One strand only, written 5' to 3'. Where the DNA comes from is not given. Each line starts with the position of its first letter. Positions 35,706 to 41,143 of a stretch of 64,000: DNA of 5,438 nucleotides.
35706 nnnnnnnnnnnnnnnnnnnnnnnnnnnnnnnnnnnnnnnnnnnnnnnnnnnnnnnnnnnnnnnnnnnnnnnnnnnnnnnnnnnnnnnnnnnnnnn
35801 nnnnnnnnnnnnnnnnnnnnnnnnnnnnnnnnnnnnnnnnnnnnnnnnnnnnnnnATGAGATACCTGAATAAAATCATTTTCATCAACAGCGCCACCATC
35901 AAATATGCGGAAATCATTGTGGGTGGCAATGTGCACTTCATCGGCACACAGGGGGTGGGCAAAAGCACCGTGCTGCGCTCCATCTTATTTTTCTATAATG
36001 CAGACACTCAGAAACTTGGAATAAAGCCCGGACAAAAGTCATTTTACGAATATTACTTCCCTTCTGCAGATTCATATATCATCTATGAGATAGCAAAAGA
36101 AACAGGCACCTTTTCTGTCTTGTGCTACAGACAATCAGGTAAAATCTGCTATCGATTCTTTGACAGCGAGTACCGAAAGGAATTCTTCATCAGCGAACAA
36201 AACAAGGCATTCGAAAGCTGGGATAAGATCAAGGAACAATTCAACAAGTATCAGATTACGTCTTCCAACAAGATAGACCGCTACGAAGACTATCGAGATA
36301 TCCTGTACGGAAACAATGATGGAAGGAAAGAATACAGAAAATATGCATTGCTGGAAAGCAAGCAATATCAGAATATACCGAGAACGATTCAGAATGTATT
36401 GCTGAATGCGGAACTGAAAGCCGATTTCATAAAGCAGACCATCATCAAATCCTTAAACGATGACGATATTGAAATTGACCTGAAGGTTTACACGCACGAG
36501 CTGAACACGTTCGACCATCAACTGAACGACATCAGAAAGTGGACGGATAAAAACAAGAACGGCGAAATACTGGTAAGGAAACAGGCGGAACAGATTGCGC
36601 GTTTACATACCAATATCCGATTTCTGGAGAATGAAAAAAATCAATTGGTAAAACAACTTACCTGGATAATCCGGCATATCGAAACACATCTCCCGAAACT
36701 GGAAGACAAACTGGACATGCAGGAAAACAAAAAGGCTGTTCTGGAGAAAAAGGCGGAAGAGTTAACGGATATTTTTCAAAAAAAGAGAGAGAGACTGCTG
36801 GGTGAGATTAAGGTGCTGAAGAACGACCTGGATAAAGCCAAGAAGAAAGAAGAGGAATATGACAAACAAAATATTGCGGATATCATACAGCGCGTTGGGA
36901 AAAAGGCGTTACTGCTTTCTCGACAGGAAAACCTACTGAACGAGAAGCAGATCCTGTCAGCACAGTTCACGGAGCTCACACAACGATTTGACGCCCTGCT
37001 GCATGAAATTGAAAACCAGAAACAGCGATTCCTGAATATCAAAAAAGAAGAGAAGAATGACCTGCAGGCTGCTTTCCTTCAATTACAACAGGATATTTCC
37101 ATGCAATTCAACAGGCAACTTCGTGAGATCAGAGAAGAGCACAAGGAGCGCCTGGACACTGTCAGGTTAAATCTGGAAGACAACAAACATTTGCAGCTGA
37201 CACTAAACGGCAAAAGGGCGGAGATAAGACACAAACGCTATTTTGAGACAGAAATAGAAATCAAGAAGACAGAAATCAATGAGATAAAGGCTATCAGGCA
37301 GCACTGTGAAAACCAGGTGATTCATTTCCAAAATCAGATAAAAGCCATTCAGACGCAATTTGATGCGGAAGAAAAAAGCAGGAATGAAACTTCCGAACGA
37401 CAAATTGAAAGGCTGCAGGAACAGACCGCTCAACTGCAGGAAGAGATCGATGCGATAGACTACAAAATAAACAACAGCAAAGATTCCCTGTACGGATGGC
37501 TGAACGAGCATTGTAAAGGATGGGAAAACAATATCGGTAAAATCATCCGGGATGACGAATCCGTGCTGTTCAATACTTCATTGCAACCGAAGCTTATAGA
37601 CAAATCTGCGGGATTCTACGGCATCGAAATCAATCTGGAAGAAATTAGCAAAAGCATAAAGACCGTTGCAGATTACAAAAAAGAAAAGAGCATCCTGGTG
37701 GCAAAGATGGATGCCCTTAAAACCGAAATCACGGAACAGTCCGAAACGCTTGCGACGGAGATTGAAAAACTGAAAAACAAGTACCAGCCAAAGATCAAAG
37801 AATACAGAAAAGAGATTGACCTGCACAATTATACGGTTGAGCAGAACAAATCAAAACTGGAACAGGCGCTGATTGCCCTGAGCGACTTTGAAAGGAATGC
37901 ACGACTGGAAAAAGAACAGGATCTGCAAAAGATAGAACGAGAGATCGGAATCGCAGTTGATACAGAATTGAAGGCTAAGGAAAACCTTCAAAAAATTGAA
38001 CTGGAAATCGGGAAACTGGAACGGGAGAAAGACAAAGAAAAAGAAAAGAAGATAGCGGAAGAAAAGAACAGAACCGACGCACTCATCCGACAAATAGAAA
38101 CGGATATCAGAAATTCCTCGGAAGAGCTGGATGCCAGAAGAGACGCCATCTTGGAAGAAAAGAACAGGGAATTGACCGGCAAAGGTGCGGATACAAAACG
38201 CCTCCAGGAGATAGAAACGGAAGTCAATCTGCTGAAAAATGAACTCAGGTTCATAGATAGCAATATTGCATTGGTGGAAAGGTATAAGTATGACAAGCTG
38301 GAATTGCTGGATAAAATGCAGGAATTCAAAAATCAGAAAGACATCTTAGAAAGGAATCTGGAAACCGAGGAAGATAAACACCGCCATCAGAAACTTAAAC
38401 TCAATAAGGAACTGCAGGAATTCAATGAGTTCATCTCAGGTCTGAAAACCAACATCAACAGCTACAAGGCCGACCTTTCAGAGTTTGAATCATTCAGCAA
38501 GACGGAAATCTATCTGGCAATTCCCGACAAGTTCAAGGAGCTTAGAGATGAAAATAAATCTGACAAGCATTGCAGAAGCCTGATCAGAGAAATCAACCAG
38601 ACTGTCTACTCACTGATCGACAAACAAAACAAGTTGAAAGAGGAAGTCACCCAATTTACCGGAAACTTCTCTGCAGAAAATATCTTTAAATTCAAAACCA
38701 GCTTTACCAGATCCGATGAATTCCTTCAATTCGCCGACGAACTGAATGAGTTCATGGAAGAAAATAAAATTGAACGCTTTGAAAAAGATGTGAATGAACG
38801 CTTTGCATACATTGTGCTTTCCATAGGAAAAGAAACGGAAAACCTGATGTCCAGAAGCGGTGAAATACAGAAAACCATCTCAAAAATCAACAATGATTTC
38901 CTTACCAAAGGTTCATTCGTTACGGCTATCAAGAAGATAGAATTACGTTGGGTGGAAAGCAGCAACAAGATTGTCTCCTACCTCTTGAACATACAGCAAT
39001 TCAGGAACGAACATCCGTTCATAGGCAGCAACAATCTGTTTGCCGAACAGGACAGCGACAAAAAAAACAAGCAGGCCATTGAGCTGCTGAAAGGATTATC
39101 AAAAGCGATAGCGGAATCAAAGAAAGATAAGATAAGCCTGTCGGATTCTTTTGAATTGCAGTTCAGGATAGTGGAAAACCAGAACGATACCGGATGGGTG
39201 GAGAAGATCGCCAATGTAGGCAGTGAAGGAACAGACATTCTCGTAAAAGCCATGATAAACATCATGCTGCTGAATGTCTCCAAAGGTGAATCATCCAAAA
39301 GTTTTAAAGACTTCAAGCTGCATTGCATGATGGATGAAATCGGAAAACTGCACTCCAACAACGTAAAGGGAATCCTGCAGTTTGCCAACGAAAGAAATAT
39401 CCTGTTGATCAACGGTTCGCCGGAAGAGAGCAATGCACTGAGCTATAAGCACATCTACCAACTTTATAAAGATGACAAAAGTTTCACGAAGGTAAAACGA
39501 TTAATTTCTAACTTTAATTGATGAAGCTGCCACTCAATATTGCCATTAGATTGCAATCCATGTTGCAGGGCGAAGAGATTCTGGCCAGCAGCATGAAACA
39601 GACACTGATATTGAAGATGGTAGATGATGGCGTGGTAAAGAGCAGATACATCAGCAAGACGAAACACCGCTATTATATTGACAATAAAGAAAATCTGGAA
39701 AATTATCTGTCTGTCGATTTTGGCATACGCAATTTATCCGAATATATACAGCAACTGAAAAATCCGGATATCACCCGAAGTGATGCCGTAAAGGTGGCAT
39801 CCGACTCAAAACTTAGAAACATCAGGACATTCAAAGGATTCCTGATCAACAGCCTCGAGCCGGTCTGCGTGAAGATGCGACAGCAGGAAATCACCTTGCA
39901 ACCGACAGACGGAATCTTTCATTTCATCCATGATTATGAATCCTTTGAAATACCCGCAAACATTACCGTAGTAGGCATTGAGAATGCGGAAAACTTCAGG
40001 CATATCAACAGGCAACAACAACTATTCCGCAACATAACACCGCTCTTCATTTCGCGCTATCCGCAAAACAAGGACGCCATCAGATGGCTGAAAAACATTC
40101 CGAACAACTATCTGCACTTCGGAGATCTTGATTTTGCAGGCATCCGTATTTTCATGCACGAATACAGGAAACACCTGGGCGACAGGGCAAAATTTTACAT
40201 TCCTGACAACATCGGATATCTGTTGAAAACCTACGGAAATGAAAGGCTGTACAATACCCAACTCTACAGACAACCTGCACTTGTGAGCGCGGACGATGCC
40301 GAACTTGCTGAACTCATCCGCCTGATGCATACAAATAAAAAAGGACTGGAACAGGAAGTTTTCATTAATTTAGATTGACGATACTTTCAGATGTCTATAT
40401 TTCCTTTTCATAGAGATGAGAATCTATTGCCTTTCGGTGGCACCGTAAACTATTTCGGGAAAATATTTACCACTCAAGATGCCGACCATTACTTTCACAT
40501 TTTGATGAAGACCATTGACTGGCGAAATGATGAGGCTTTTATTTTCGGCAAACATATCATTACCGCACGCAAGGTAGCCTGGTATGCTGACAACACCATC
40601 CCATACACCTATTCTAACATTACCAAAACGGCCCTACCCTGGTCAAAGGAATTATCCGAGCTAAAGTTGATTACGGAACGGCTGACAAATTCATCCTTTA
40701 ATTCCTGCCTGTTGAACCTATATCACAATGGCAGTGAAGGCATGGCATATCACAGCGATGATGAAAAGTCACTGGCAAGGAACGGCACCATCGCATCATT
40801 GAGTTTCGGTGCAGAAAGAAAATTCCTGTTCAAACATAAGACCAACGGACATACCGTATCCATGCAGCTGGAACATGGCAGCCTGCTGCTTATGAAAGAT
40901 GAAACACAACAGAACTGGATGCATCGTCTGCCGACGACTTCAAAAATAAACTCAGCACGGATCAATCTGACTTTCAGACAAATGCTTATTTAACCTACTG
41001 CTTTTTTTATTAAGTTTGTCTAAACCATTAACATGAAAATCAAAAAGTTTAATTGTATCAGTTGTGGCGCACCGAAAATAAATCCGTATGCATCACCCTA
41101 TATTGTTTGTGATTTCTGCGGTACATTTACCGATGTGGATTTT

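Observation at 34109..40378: Compact four-gene SMC/kleisin/Toprim operon: a divergent Wadjet (JetABCD / MksBEFG)-like system inserted between queA and purD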

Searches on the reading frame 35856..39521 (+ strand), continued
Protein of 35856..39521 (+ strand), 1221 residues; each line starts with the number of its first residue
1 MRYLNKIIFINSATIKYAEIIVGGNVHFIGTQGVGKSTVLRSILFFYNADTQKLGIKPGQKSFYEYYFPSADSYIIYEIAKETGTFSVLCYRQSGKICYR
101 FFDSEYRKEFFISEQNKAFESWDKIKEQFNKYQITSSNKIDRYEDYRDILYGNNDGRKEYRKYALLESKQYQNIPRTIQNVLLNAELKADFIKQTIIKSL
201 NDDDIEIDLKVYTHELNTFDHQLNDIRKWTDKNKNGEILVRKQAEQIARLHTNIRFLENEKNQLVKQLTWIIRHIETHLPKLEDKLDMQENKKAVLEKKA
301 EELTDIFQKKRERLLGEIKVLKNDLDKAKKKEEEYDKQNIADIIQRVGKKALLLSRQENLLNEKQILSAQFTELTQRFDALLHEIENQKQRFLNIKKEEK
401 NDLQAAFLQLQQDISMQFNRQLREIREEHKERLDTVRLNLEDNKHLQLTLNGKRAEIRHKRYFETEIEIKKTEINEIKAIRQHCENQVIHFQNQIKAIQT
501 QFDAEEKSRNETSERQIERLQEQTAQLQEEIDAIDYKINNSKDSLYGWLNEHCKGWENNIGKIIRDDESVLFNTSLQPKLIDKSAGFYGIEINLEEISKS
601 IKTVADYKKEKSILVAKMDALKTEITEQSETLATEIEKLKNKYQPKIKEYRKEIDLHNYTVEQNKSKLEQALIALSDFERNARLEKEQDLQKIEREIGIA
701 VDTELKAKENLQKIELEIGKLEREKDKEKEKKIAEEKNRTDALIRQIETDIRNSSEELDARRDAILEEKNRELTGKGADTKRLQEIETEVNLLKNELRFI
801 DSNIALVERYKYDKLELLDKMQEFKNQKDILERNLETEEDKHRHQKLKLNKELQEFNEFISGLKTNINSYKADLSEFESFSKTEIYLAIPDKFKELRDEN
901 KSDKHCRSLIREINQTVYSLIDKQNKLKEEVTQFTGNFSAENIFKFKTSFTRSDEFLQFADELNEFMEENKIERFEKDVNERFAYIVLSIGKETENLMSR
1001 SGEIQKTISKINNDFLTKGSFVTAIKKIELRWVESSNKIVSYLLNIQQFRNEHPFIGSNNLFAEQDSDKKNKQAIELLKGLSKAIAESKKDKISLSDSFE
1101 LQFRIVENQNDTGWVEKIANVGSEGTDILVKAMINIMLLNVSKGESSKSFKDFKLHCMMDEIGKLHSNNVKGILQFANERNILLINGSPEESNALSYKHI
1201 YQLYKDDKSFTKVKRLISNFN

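Call 105: search_protein_families(library=pfam, proteins=[L085:4445-6034:+, L085:12604-14280:+], max_evalue=0.001)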
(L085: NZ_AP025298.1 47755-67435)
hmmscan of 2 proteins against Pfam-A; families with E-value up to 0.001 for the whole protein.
L085:4445-6034:+ (529 aa): 2 families
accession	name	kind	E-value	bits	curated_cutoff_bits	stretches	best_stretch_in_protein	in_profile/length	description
PF09820.16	AAA-ATPase_like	-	2.6e-59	200.9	26.1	1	8-211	1-201/201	Predicted AAA-ATPase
PF08011.17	PDDEXK_9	-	9.9e-20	70.9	25.5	1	425-521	1-103/105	PD-(D/E)XK nuclease superfamily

L085:12604-14280:+ (558 aa): 2 families
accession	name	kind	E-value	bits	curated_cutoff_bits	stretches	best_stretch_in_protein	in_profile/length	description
PF09820.16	AAA-ATPase_like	-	2.9e-45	155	26.1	1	5-230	1-201/201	Predicted AAA-ATPase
PF08011.17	PDDEXK_9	-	2.3e-19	69.7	25.5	1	452-555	2-101/105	PD-(D/E)XK nuclease superfamily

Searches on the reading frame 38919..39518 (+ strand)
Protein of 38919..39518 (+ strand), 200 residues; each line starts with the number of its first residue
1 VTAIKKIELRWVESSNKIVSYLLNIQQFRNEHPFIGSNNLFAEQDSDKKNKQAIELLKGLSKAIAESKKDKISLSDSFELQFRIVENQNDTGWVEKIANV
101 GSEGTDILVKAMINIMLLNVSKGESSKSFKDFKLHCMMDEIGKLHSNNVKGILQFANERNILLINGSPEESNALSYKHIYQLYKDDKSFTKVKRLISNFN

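Call 90: search_solved_structures(query=A10, max_evalue=10)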
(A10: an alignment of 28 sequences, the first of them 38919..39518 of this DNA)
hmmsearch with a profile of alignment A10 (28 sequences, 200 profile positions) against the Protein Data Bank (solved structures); distinct sequences matched with E-value up to 10: 4.
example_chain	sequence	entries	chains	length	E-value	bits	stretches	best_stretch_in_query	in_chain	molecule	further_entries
9gm6_A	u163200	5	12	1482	0.0042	19.9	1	78-187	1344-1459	Chromosome partition protein MukB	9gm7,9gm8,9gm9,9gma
9z5w_B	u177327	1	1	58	0.74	12.6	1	131-156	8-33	N-LHY affibody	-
9k8a_A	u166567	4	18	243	1.1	12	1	17-95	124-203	Cage-t32-Zn1-HEHE-34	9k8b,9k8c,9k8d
8yxs_A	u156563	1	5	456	1.2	11.9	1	21-80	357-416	Oxidoreductase AflY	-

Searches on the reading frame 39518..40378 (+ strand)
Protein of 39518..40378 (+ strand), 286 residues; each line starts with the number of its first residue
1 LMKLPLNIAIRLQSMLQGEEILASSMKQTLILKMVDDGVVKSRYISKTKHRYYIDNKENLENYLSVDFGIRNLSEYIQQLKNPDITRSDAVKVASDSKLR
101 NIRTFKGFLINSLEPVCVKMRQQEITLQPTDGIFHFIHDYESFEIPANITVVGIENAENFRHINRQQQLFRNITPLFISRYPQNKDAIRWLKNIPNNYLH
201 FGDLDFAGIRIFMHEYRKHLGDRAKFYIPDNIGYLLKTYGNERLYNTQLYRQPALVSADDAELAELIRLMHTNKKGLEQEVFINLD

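Call 3: search_protein_families(library=pfam, proteins=[window:39518-40378:+], max_evalue=1)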
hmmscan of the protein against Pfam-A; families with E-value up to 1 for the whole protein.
window:39518-40378:+ (286 aa): 3 families
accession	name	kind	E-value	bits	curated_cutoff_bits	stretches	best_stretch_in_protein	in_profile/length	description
PF23947.1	DUF7281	-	6.6e-08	32.8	27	1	149-283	43-175/183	Domain of unknown function (DUF7281)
PF09983.15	JetD_C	-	7.3e-05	22.6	22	1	139-281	32-169/179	Wadjet protein JetD, C-terminal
PF24893.1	DUF7743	-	0.35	11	27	0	129-182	56-108/120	Domain of unknown function (DUF7743)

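Call 4: search_protein_families(library=padloc, proteins=[window:39518-40378:+], max_evalue=1)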
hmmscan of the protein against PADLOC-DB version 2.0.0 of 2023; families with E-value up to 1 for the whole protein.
window:39518-40378:+ (286 aa): 7 families
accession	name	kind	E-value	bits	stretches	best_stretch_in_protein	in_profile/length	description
PDLC00533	JetD1|JetD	-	1.8e-09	35.1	1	136-283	256-406/409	DUF2220; DUF3322; DUF2399 domain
PDLC00524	JetD1|JetD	-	3.7e-08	30.9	1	191-283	298-386/387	DUF2220; DUF3322; DUF2399 domain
PDLC00592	JetD3|JetD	-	0.0026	15.1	1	192-219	238-265/346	DUF2239; DUF2220 domain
PDLC04429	PDC-M12B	-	0.004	14.8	1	117-218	147-245/261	-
PDLC00527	JetD1|JetD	-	0.0055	13.8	1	187-212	284-310/387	DUF2220; DUF3322; DUF2399 domain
PDLC00521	JetD1|JetD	-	0.0082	13.3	1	171-280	274-381/395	DUF2220; DUF3322; DUF2399 domain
PDLC00526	JetD1|JetD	-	0.036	11.3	1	150-217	268-334/407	DUF2220; DUF3322; DUF2399 domain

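Call 5: search_protein_families(library=ncbifam, proteins=[window:39518-40378:+], max_evalue=1)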
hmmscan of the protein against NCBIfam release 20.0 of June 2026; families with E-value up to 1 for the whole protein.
window:39518-40378:+ (286 aa): 3 families
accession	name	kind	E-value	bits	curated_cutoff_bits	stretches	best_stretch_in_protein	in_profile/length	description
NF002176.0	PRK01022.1-4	equivalog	0.032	14.5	202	1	190-285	6-101/166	hypothetical protein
NF001243.0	PRK00216.1-4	equivalog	0.12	11.7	235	0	58-82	114-138/237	demethylmenaquinone methyltransferase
NF038400.1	blaTER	exception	0.19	10.8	620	1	5-62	179-235/284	TER family class A beta-lactamase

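Call 9: search_solved_structures(query=window:39518-40378:+, max_evalue=10)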
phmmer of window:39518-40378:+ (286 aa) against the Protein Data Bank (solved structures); distinct sequences matched with E-value up to 10: 2.
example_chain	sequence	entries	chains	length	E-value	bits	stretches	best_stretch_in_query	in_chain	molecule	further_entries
1k8q_A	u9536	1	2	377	0.18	14.6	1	125-238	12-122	Triacylglycerol lipase, gastric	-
1hlg_A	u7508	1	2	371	1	12.1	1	185-238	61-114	LIPASE, GASTRIC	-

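Call 20: find_homologous_proteins(query=window:39518-40378:+)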
Query window:39518-40378:+ (286 aa): 515 proteins with E <= 0.001 among 929 candidates; the best 120 are listed.
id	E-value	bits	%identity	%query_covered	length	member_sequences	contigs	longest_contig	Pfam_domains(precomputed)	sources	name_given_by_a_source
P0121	6.6e-186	634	99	100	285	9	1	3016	PF23947.2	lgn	-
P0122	6.5e-125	434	65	99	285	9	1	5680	PF23947.2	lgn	-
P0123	5.7e-116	405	61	99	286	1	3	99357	PF23947.2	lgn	-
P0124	1.9e-109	383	60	99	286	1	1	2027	PF23947.2,PF09983.16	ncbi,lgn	-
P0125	1.3e-108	381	58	99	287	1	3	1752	PF23947.2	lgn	-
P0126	9.4e-106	371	57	99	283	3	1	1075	PF23947.2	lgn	-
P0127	2.6e-105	370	56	99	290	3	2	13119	PF23947.2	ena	-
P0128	3.3e-105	370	55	100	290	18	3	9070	PF23947.2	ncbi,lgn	-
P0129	1.3e-104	368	54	99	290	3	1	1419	PF23947.2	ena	-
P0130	1.5e-104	367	55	100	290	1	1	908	PF23947.2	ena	-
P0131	4.0e-104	366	55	99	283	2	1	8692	PF23947.2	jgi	jgi:hypothetical protein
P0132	9.2e-104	365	53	100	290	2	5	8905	PF23947.2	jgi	jgi:hypothetical protein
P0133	1.8e-103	364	54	100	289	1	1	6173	PF23947.2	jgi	-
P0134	4.0e-103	363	55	99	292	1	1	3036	PF23947.2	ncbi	-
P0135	4.0e-103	363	54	99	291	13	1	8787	PF23947.2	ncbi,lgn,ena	-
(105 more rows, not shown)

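Call 31: predict_structure(alignment_id=A2)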
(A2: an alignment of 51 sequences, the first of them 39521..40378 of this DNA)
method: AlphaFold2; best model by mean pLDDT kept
length: 285 residues; sequences in the alignment: 51
mean_pLDDT: 87.6   pTM: 0.65
mean pLDDT of the five models: 87.6, 86.9, 84.7, 84.0, 82.1
residues with pLDDT >= 90: 160; 70-90: 102; 50-70: 23; < 50: 0
segments of 3 or more residues with pLDDT < 50: none
pLDDT, mean of each block of 10 residues (from residue 1): 87 93 85 90 90 91 82 88 73 66 75 93 88 84 96 89 91 92 82 97 92 92 94 96 93 69 94 94 81
secondary structure, 60 per line:
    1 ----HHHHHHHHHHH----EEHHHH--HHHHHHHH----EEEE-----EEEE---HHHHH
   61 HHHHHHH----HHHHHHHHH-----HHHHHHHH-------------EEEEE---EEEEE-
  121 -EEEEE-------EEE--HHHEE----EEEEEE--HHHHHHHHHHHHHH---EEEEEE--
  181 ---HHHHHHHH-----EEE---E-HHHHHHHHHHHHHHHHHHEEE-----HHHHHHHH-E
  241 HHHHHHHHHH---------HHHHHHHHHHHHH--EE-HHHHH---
elements in order: H5-15 H22-25 H28-35 E40-43 E49-52 H56-67 H72-80 H86-93 E107-111 E115-119 E122-126 E134-136 E148-153 H156-169 E173-178 H184-191 E197-199 H205-222 E223-225 H231-238 H241-250 H260-272 H278-282

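Call 35: fold_search(model_id=the predicted structure, library=pdb)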
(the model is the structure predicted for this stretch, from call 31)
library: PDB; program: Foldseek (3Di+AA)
matches with E <= 10: 649; with E <= 0.001: 6
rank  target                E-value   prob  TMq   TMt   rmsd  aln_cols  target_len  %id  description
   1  9o8p_A                1.7e-05  1.00  0.41  0.34  12.7       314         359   12  CryoEM structure of M. mazei topoisomerase VI-minicircle DNA complex (released 2026-02-25)
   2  8urq_A                2.5e-05  1.00  0.40  0.34  10.7       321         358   12  Spo11 core complex with gapped DNA (released 2024-06-26)
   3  1d3y_B                6.8e-05  1.00  0.38  0.38   6.5       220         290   13  STRUCTURE OF THE DNA TOPOISOMERASE VI A SUBUNIT (released 1999-11-05)
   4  9o0g_A                2.5e-04  1.00  0.44  0.36   5.1       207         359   15  CryoEM structure of M. mazei topoisomerase VI(A-E342Q)-minicircle DNA complex in cleavage state (released 2026-02-25)
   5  1d3y_A                2.6e-04  1.00  0.37  0.37   6.7       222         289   14  STRUCTURE OF THE DNA TOPOISOMERASE VI A SUBUNIT (released 1999-11-05)
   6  7til_B                6.7e-04  0.97  0.33  0.27  19.4       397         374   12  CryoEM structure of JetD from Pseudomonas aeruginosa (released 2022-10-05)
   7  6qfd_C                1.2e-01  0.90  0.16  0.36   6.4        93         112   12  The complex structure of hsRosR-S4 (vng0258/RosR-S4) (released 2019-07-10)
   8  5ikn_G                1.2e-01  0.30  0.24  0.16  10.4       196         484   12  Crystal Structure of the T7 Replisome in the Absence of DNA (released 2016-12-07)
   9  6qh0_C                1.3e-01  0.85  0.15  0.34   7.6        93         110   16  The complex structure of hsRosR-S5 (VNG0258H/RosR-S5) (released 2019-07-10)
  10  6qh0_D                1.5e-01  0.82  0.15  0.33   7.5        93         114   16  The complex structure of hsRosR-S5 (VNG0258H/RosR-S5) (released 2019-07-10)
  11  1ik6                  1.7e-01  0.25  0.19  0.19   8.4       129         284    8  3D structure of the E1beta subunit of pyruvate dehydrogenase from the archeon Pyrobaculum aerophilum (released 2001-12-19)
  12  6qua_C                2.3e-01  0.72  0.17  0.38   7.1       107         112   17  The complex structure of hsRosR-SG (vng0258/RosR-SG) (released 2019-07-10)
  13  3hyl_A                2.6e-01  0.14  0.18  0.09   9.8       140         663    9  Crystal Structure of Transketolase from Bacillus anthracis (released 2009-06-30)
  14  6qfd_B                2.9e-01  0.69  0.15  0.32   7.5        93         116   16  The complex structure of hsRosR-S4 (vng0258/RosR-S4) (released 2019-07-10)
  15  6qfd_A                3.1e-01  0.66  0.15  0.33   7.6        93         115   16  The complex structure of hsRosR-S4 (vng0258/RosR-S4) (released 2019-07-10)
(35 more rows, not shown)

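Call 40: search_solved_structures(query=A2, max_evalue=10, show_alignments=2)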
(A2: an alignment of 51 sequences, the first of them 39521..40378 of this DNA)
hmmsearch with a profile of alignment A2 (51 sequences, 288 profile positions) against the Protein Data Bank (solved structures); distinct sequences matched with E-value up to 10: 0.

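Call 98: search_dna_similar(query=window:39521-40378:+, collection=phages, mode=protein, max_evalue=0.001, max_rows=10)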
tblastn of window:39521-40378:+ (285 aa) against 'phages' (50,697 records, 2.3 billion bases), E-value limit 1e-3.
No match.

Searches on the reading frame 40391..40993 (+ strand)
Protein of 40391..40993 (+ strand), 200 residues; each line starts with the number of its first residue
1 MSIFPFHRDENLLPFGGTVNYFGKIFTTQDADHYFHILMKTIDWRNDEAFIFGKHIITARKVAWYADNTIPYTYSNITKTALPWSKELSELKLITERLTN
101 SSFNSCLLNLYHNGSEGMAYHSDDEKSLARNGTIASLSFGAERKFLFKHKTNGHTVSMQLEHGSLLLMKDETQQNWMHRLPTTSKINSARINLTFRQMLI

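Call 3: search_protein_families(library=pfam, proteins=[window:40391-40993:+], max_evalue=1)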
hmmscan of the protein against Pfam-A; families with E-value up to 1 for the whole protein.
window:40391-40993:+ (200 aa): 1 family
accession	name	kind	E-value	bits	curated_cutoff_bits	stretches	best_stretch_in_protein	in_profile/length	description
PF13532.12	2OG-FeII_Oxy_2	-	1.2e-31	110.9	31.2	1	20-196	3-194/194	2OG-Fe(II) oxygenase superfamily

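Call 4: search_protein_families(library=padloc, proteins=[window:40391-40993:+], max_evalue=1)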
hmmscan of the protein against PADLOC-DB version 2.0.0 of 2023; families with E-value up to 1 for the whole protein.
window:40391-40993:+ (200 aa): 1 family
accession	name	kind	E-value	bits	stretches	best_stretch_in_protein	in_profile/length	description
PDLC01964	CARF_2OG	-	1.1e-35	121.5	1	37-198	188-350/353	-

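Call 5: search_protein_families(library=ncbifam, proteins=[window:40391-40993:+], max_evalue=1)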
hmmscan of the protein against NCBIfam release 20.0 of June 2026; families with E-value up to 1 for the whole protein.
window:40391-40993:+ (200 aa): 2 families
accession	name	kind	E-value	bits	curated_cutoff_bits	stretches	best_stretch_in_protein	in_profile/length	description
NF011930.0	PRK15401.1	equivalog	5.1e-08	32.6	267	1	61-198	67-213/214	DNA oxidative demethylase AlkB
TIGR00568.1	alkb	equivalog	0.00011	22.2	231.05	1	85-172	76-166/173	alkylated DNA repair protein AlkB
